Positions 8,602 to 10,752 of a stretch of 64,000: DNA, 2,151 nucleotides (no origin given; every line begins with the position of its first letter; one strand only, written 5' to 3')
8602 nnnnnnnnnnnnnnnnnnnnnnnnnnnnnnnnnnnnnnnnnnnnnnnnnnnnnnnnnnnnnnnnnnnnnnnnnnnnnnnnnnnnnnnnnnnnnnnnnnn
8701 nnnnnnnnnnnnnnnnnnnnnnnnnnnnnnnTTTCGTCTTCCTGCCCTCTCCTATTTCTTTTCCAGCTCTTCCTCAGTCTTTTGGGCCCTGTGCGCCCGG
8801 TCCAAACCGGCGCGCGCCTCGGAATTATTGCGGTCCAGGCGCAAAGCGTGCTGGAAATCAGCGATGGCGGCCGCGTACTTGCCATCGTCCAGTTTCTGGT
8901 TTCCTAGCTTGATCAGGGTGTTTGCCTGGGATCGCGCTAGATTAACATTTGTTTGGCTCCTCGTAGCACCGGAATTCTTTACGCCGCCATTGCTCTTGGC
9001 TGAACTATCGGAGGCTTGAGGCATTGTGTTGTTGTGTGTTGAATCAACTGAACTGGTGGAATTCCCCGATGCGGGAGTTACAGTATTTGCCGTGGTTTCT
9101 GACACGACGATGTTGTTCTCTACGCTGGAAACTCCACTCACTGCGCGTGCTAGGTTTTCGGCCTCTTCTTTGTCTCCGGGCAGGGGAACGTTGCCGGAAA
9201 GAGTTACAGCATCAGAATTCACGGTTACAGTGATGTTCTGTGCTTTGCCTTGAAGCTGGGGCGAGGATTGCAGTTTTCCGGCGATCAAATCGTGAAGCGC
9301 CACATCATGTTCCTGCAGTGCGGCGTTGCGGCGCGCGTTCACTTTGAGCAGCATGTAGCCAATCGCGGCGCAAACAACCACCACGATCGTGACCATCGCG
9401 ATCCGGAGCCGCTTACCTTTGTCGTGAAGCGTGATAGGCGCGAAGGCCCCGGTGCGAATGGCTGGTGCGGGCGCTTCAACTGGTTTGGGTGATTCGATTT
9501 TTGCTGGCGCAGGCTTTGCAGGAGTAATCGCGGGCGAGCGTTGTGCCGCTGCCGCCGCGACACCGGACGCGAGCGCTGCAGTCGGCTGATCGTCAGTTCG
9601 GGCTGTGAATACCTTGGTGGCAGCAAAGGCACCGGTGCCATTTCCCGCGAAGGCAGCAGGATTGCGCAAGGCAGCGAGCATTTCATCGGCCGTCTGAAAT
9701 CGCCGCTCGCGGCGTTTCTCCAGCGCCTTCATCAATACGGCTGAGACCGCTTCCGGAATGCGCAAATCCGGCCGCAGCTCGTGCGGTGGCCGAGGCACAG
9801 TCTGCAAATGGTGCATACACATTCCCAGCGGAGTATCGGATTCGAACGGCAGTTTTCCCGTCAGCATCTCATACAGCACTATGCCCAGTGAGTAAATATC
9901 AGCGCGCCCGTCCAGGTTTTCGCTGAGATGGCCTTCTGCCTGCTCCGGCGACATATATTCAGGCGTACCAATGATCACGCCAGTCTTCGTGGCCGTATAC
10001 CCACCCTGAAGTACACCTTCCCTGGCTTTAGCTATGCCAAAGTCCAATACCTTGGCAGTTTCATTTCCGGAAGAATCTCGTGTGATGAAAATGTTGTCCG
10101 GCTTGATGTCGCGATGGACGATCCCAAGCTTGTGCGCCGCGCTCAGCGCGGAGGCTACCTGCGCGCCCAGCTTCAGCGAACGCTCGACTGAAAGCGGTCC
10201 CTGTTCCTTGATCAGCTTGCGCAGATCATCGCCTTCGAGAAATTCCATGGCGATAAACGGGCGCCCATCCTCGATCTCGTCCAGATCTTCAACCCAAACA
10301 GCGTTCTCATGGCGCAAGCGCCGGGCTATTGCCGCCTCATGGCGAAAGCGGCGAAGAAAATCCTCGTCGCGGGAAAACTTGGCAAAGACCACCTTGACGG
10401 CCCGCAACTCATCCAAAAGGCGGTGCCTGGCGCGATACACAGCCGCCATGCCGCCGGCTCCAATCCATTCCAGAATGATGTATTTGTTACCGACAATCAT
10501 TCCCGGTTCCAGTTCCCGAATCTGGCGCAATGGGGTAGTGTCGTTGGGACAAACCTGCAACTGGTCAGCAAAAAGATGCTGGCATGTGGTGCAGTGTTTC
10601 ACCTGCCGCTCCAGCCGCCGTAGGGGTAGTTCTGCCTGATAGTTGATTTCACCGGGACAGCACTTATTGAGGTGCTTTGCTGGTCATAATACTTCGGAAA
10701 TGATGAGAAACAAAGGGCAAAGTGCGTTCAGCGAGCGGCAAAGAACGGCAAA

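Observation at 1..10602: Six-gene co-directional Ser/Thr-kinase / FHA / ABC-exporter module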

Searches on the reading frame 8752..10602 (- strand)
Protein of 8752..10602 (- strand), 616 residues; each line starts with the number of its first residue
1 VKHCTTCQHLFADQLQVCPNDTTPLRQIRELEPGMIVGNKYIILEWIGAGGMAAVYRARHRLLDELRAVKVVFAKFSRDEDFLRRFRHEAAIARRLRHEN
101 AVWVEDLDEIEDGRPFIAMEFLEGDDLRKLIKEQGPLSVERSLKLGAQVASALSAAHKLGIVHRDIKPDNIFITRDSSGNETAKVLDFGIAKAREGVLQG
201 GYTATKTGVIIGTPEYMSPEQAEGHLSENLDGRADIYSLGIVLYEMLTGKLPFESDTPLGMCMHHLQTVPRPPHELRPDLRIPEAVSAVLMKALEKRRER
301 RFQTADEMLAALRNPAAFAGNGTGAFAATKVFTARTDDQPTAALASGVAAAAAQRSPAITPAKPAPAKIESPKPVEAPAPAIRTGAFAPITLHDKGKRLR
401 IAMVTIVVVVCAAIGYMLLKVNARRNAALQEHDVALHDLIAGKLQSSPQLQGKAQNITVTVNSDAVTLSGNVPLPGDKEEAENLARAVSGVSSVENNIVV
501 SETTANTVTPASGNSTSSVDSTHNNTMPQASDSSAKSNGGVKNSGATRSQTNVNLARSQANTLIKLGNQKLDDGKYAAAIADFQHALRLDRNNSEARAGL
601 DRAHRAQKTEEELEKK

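Call 9: search_protein_families(library=pfam, proteins=[window:8752-10602:-], max_evalue=0.01)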
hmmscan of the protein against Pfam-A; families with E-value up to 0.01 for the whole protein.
window:8752-10602:- (616 aa): 12 families
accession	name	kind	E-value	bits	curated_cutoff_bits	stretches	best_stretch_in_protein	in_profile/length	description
PF00069.31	Pkinase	-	2.1e-42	145.8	31.7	1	43-308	3-257/263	Protein kinase domain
PF07714.23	PK_Tyr_Ser-Thr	-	1.2e-24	87.4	23.1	1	45-302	5-249/258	Protein tyrosine and serine/threonine kinase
PF04972.22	BON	-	3.9e-12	46.7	27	1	435-501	4-68/69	BON domain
PF14531.12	Kinase-like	-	4.7e-05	23.2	25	1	125-301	130-289/289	Kinase-like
PF01636.29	APH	-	0.00014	22.1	23.2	1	73-159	24-110/239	Phosphotransferase enzyme family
PF06293.20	Kdo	-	0.00018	21.5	21.3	1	114-193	91-171/207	Lipopolysaccharide kinase (Kdo/WaaP) family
PF00515.34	TPR_1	-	0.00061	19.9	27.8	1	560-593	1-34/34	Tetratricopeptide repeat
PF07719.23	TPR_2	-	0.0008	19.8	27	1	561-593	2-34/34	Tetratricopeptide repeat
PF14559.12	TPR_19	-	0.0015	19.2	25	1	571-607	2-38/68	Tetratricopeptide repeat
PF13414.12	TPR_11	-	0.0016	18.5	26.8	1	567-598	1-32/42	TPR repeat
PF03109.22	ABC1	-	0.0036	16.9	22.9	1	78-193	106-216/244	ABC1 atypical kinase-like domain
PF17667.7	Pkinase_fungal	-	0.0052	16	24.1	0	157-220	304-363/387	Fungal protein kinase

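Call 37: search_protein_families(library=ncbifam, proteins=[window:8752-10602:-], max_evalue=0.001)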
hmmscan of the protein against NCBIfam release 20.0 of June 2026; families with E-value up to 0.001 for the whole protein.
window:8752-10602:- (616 aa): 18 families
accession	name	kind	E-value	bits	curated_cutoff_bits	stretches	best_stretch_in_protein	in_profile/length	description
NF033483.0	PknB_PASTA_kin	equivalog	2.6e-99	333.8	450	1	34-513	2-448/563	Stk1 family PASTA domain-containing Ser/Thr kinase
NF047741.1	antiphage_MADS6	equivalog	5e-52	177.2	460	2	22-154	478-605/612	methylation-associated defense system protein kinase MAD6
NF052427.1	StpK7MSMEG_1200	equivalog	1.5e-50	172.3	900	1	40-354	8-310/601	serine/threonine protein kinase StpK7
TIGR03903.1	TOMM_kin_cyc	equivalog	1.2e-42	146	705.75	1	68-314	7-249/1267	TOMM system kinase/cyclase fusion protein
NF009651.0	PRK13184.1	equivalog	1.3e-33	116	839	1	40-314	3-289/932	serine/threonine-protein kinase PknD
NF053615.1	SerThrKinAfsKStmc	equivalog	3.3e-30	105.4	1300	1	41-506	15-411/809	protein serine/threonine kinase AfsK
NF033442.0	BREX_PglW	equivalog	9e-28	96.6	990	1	31-350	504-802/1391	BREX system serine/threonine kinase PglW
NF038150.1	lanthi_synth_IV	equivalog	6.1e-25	87.7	650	1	33-354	183-490/851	class IV lanthionine synthetase LanL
NF038151.1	lanthi_synth_III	equivalog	4.9e-12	45.1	575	1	78-248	262-424/833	class III lanthionine synthetase LanKC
NF043056.1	T4SS_LegK1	equivalog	1.2e-09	37.3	550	1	115-245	154-282/516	Dot/Icm T4SS effector kinase LegK1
TIGR03724.2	arch_bud32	equivalog_domain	2e-08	34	125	1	84-197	38-137/193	KEOPS complex kinase/ATPase Bud32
NF058632.1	SerThrKinPrkT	equivalog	2.4e-08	33.4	280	1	38-176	20-153/322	serine/threonine protein kinase PrkT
NF011463.0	PRK14879.1-4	equivalog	1.2e-07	31.3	188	1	47-192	23-161/237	Kae1-associated kinase Bud32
NF011464.0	PRK14879.1-7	equivalog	7.5e-07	29.1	246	1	88-193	55-151/221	Kae1-associated kinase Bud32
NF007174.0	PRK09605.1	equivalog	2.1e-06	26.5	447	1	84-195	381-477/535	bifunctional N(6)-L-threonylcarbamoyladenine synthase/serine/threonine protein kinase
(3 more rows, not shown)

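Call 43: search_protein_families(library=padloc, proteins=[window:8752-10602:-], max_evalue=0.001)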
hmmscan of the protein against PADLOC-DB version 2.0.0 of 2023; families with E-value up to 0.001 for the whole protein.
window:8752-10602:- (616 aa): 34 families (the best 25 are shown)
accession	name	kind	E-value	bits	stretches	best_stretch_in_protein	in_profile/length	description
PDLC04061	PD-T4-6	-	6.8e-96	320.8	1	35-548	12-498/510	-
PDLC04042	PD-T4-6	-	1.3e-93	311.8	1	36-316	6-273/292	-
PDLC04060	PD-T4-6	-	1.7e-92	308.8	1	34-458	3-401/486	-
PDLC04043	PD-T4-6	-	2.3e-81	272.2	1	40-532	16-432/452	-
PDLC04053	PD-T4-6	-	3.3e-81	271.1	1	39-324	9-280/311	-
PDLC04041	PD-T4-6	-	1.4e-76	256.5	1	23-334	15-312/443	-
PDLC04057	PD-T4-6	-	4.7e-75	251.3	1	34-314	3-269/443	-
PDLC04052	PD-T4-6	-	3.4e-73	245.5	1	37-354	7-306/496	-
PDLC04054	PD-T4-6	-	3.8e-73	244.9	1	32-355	4-311/347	-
PDLC04048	PD-T4-6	-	2.7e-72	242.1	1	34-313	5-270/354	-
PDLC04039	PD-T4-6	-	1.9e-71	239.4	1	39-375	14-330/458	-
PDLC04047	PD-T4-6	-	7.5e-70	233.6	1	37-314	8-271/327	-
PDLC04040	PD-T4-6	-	4.1e-66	221.9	1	47-512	2-436/547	-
PDLC04138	mad6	-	2.6e-62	209.7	1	34-314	46-312/659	mads_6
PDLC01088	C3a189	-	1.8e-58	196.8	1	47-351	5-292/840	kinase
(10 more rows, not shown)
